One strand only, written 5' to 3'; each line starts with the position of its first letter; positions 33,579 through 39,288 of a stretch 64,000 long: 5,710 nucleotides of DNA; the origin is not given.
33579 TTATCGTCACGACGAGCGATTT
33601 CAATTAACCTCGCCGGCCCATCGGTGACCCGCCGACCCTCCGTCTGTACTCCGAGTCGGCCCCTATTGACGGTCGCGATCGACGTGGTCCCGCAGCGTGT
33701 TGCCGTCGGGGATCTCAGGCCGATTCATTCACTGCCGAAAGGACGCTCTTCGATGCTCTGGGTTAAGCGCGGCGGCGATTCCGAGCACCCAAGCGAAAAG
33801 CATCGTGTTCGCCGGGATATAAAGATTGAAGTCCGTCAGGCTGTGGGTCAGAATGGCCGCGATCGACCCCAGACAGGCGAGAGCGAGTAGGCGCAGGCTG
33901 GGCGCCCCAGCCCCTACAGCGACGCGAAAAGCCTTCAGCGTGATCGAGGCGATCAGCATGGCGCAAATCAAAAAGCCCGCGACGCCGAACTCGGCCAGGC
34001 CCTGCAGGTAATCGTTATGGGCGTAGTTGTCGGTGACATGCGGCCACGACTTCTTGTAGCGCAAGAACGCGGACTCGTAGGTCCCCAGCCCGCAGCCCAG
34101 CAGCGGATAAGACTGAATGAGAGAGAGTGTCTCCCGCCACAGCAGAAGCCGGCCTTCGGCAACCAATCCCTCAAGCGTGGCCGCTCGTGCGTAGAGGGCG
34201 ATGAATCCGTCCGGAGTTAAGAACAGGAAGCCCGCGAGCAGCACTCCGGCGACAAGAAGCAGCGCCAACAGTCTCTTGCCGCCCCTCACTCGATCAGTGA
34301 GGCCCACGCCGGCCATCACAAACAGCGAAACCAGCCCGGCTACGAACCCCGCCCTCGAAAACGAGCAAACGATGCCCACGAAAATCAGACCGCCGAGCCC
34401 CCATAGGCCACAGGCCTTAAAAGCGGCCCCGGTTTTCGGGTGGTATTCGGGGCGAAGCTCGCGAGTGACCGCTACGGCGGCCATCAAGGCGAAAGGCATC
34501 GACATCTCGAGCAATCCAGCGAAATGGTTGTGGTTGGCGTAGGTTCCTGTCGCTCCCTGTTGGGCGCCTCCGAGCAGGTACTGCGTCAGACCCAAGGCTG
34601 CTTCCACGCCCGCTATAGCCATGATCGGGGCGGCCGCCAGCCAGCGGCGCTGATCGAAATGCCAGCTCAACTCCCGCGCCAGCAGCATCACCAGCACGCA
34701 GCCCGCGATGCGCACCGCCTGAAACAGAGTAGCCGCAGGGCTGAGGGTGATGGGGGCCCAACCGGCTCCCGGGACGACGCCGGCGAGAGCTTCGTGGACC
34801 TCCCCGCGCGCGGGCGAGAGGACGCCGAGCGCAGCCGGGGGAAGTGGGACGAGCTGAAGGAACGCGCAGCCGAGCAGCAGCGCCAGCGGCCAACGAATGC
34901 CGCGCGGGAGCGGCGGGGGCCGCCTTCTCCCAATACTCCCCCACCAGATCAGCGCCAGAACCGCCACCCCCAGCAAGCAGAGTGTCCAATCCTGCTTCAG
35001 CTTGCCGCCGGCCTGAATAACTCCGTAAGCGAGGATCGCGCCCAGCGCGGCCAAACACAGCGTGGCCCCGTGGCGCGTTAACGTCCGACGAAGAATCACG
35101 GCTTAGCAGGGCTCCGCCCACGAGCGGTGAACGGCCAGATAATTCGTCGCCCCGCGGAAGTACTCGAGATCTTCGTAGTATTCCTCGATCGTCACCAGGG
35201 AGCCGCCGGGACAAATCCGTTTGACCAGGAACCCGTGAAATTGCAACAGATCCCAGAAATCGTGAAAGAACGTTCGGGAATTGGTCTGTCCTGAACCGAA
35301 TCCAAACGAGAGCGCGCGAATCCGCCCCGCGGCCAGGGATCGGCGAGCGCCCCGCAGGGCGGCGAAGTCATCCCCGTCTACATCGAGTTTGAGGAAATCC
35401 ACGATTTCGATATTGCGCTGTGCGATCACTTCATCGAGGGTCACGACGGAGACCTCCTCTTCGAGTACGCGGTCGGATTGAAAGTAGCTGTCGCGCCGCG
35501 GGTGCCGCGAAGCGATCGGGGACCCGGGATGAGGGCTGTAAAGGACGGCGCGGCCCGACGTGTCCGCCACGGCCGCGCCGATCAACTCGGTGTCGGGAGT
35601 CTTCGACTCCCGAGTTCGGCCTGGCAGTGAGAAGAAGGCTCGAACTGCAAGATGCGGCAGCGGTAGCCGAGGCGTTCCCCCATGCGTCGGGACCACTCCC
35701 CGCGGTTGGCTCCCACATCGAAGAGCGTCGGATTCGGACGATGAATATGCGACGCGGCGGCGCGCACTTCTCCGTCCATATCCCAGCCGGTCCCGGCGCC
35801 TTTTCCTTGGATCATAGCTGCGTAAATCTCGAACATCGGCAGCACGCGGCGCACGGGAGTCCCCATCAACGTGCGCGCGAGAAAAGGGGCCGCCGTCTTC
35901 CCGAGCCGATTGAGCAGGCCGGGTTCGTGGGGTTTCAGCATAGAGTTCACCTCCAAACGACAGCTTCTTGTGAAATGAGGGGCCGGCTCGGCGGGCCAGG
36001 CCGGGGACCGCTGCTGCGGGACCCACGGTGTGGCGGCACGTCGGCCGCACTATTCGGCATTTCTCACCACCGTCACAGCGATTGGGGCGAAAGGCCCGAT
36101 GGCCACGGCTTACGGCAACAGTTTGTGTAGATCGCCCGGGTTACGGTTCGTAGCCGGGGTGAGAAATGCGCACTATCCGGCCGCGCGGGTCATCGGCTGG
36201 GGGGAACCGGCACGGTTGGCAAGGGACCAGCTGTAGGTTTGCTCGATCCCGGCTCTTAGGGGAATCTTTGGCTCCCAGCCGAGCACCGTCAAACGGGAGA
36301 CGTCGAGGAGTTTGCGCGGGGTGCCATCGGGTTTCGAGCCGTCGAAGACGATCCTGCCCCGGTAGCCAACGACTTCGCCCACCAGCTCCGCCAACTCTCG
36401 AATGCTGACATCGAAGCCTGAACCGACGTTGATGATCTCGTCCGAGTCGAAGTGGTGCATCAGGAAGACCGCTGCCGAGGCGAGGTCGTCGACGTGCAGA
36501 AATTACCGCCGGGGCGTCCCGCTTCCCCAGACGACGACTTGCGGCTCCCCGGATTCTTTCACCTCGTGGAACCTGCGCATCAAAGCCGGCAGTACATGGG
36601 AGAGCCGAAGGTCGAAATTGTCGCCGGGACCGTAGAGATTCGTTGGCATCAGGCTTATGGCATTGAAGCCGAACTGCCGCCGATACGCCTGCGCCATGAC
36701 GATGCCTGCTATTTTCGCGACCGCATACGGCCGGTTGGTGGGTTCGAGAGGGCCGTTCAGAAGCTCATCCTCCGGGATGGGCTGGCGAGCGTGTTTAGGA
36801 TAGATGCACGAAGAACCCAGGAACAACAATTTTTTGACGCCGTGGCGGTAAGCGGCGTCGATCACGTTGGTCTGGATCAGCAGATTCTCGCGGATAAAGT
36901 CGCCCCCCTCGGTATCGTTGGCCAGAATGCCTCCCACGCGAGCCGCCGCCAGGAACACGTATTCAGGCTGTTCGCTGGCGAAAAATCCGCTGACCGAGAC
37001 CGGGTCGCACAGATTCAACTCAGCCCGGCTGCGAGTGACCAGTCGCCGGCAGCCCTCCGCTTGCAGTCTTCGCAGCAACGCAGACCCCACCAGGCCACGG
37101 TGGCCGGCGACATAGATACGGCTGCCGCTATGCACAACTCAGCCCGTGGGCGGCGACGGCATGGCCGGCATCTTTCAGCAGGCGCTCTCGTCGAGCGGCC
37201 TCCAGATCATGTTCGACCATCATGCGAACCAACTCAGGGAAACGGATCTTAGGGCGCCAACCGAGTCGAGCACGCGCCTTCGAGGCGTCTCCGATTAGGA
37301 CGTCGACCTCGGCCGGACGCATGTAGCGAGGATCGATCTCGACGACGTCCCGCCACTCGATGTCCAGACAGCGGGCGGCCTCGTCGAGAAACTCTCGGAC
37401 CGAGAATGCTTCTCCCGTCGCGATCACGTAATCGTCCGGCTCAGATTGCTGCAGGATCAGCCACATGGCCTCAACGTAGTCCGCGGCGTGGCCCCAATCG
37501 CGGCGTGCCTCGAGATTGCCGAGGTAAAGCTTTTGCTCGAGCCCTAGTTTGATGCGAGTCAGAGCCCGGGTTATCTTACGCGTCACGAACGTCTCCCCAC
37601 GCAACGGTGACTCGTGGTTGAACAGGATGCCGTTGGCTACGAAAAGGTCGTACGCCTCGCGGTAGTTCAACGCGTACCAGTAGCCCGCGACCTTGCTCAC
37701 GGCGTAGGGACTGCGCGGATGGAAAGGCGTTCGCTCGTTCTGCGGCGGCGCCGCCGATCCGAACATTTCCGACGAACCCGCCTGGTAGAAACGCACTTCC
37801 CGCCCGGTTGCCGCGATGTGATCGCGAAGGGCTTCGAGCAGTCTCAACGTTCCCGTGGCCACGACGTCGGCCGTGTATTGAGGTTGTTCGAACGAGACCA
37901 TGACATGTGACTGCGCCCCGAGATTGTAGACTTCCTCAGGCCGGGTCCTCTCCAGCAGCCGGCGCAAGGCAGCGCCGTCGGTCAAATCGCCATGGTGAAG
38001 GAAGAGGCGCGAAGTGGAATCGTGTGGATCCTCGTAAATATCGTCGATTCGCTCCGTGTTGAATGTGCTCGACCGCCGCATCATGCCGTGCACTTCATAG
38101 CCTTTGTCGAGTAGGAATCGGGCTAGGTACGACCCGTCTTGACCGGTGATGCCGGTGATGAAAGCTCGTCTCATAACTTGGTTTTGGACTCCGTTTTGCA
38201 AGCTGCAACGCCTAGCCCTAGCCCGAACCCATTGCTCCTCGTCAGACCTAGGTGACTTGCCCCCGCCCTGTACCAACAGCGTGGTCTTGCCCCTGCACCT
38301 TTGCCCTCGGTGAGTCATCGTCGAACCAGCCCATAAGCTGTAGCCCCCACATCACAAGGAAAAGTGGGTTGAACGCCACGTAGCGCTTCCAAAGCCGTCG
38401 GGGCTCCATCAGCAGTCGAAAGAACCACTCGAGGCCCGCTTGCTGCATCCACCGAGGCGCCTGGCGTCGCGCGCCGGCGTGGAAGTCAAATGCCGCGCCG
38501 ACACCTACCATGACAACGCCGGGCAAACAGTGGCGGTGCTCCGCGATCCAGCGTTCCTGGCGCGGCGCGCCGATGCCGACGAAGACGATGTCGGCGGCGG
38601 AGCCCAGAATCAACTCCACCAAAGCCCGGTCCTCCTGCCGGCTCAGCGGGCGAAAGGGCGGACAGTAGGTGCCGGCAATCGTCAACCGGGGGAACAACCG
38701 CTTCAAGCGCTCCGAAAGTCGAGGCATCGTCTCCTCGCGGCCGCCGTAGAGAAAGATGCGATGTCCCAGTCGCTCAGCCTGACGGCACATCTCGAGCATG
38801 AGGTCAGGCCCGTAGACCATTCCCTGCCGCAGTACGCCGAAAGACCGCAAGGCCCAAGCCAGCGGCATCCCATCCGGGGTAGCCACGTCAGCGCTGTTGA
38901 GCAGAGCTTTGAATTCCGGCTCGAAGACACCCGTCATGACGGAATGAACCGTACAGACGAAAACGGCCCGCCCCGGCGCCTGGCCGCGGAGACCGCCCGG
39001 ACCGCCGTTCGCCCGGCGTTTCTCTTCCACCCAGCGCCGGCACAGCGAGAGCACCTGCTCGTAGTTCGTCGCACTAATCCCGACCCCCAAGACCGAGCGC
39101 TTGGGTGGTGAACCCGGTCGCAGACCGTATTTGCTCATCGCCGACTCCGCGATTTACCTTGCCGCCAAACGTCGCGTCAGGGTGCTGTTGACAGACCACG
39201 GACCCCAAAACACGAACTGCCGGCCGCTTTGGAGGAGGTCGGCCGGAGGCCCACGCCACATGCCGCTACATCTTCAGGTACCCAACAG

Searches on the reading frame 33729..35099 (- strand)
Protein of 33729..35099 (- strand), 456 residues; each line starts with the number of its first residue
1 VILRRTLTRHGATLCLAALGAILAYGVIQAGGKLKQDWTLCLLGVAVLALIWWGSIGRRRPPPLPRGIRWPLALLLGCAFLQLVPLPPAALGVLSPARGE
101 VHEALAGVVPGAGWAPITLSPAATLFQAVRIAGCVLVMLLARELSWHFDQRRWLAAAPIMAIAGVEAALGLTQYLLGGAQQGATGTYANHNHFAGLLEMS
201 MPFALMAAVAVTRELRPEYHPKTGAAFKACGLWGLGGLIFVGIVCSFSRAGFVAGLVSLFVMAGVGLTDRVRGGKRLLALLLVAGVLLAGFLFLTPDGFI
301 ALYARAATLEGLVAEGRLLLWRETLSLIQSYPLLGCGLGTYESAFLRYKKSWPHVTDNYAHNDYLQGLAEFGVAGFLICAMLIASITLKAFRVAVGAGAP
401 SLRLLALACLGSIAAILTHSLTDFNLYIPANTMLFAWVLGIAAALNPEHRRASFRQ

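Call 32: search_protein_families(library=pfam, proteins=[window:33729-35099:-])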
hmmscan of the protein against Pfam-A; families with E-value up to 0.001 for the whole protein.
window:33729-35099:- (456 aa): 1 family
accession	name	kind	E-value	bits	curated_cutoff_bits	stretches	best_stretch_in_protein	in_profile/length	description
PF04932.20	Wzy_C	-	2.2e-21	76.7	31.7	1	238-378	5-147/149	O-Antigen ligase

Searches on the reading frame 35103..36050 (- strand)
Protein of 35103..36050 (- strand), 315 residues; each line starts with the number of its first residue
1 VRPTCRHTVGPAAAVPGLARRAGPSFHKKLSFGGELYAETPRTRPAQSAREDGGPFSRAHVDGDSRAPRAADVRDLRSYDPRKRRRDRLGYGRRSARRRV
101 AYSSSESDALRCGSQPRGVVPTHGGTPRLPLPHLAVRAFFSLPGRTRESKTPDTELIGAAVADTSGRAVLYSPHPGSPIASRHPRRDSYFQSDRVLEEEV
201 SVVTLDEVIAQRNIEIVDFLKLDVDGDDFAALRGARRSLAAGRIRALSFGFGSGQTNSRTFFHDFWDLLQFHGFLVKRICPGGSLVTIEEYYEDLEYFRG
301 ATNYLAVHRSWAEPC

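Call 32: search_protein_families(library=pfam, proteins=[window:35103-36050:-])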
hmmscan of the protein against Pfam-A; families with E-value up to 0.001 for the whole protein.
window:35103-36050:- (315 aa): 1 family
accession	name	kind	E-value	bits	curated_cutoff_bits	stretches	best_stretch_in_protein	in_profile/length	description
PF05050.19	Methyltransf_21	-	7.2e-13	49.5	22.7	1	156-275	46-172/173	Methyltransferase FkbM domain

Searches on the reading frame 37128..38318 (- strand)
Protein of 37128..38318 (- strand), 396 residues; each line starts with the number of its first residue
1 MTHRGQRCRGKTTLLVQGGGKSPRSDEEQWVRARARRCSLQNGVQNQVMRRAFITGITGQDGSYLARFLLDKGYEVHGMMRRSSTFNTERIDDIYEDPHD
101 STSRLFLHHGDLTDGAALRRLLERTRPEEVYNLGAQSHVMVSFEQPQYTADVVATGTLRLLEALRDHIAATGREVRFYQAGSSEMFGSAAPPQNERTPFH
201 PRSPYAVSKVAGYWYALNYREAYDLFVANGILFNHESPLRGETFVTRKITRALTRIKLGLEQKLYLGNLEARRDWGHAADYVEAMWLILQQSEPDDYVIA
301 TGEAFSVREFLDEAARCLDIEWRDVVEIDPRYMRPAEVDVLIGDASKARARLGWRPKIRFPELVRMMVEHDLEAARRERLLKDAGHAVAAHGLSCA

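Call 32: search_protein_families(library=pfam, proteins=[window:37128-38318:-])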
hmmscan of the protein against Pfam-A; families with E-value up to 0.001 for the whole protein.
window:37128-38318:- (396 aa): 3 families
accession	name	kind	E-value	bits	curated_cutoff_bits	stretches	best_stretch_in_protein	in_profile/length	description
PF16363.11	GDP_Man_Dehyd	-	1.6e-136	455.6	27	1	53-367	1-332/332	GDP-mannose 4,6 dehydratase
PF01370.27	Epimerase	-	1.1e-73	248.1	20.9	1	53-300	2-240/240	NAD dependent epimerase/dehydratase family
PF04321.23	RmlD_sub_bind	-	8.2e-06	25.5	27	1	52-212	3-132/287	RmlD substrate binding domain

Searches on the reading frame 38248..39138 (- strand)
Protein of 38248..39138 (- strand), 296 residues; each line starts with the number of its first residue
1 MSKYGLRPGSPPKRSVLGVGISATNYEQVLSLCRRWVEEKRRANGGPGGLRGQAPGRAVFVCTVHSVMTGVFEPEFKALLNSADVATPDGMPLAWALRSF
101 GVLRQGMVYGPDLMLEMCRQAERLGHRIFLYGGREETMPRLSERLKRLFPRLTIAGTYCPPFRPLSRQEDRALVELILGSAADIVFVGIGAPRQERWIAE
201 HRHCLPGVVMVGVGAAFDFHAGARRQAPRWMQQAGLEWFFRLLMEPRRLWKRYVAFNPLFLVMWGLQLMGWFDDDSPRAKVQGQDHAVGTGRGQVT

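Call 32: search_protein_families(library=pfam, proteins=[window:38248-39138:-])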
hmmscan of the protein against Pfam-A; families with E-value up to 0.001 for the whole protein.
window:38248-39138:- (296 aa): 1 family
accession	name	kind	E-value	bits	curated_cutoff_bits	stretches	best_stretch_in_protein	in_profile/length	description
PF03808.19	Glyco_tran_WecG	-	5.8e-60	202.4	27.4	1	83-253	1-168/168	Glycosyl transferase WecG/TagA/CpsF family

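Call 47: find_encoding_contigs(protein=window:38248-39138:-, flank=10000, max_places=6)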
Protein window:38248-39138:- (296 aa): 1 contig read that carries it; 1 place shown.
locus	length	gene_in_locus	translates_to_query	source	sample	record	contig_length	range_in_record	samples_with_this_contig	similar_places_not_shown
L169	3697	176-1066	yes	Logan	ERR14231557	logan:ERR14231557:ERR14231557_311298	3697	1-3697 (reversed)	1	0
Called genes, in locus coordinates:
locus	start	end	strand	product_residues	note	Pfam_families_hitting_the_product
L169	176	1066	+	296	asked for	PF03808:Glyco_tran_WecG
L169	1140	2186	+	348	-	PF01370:Epimerase, PF04321:RmlD_sub_bind (weak), PF16363:GDP_Man_Dehyd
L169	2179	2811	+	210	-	PF01370:Epimerase, PF04321:RmlD_sub_bind (weak), PF16363:GDP_Man_Dehyd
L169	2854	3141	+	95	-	-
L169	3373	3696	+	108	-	?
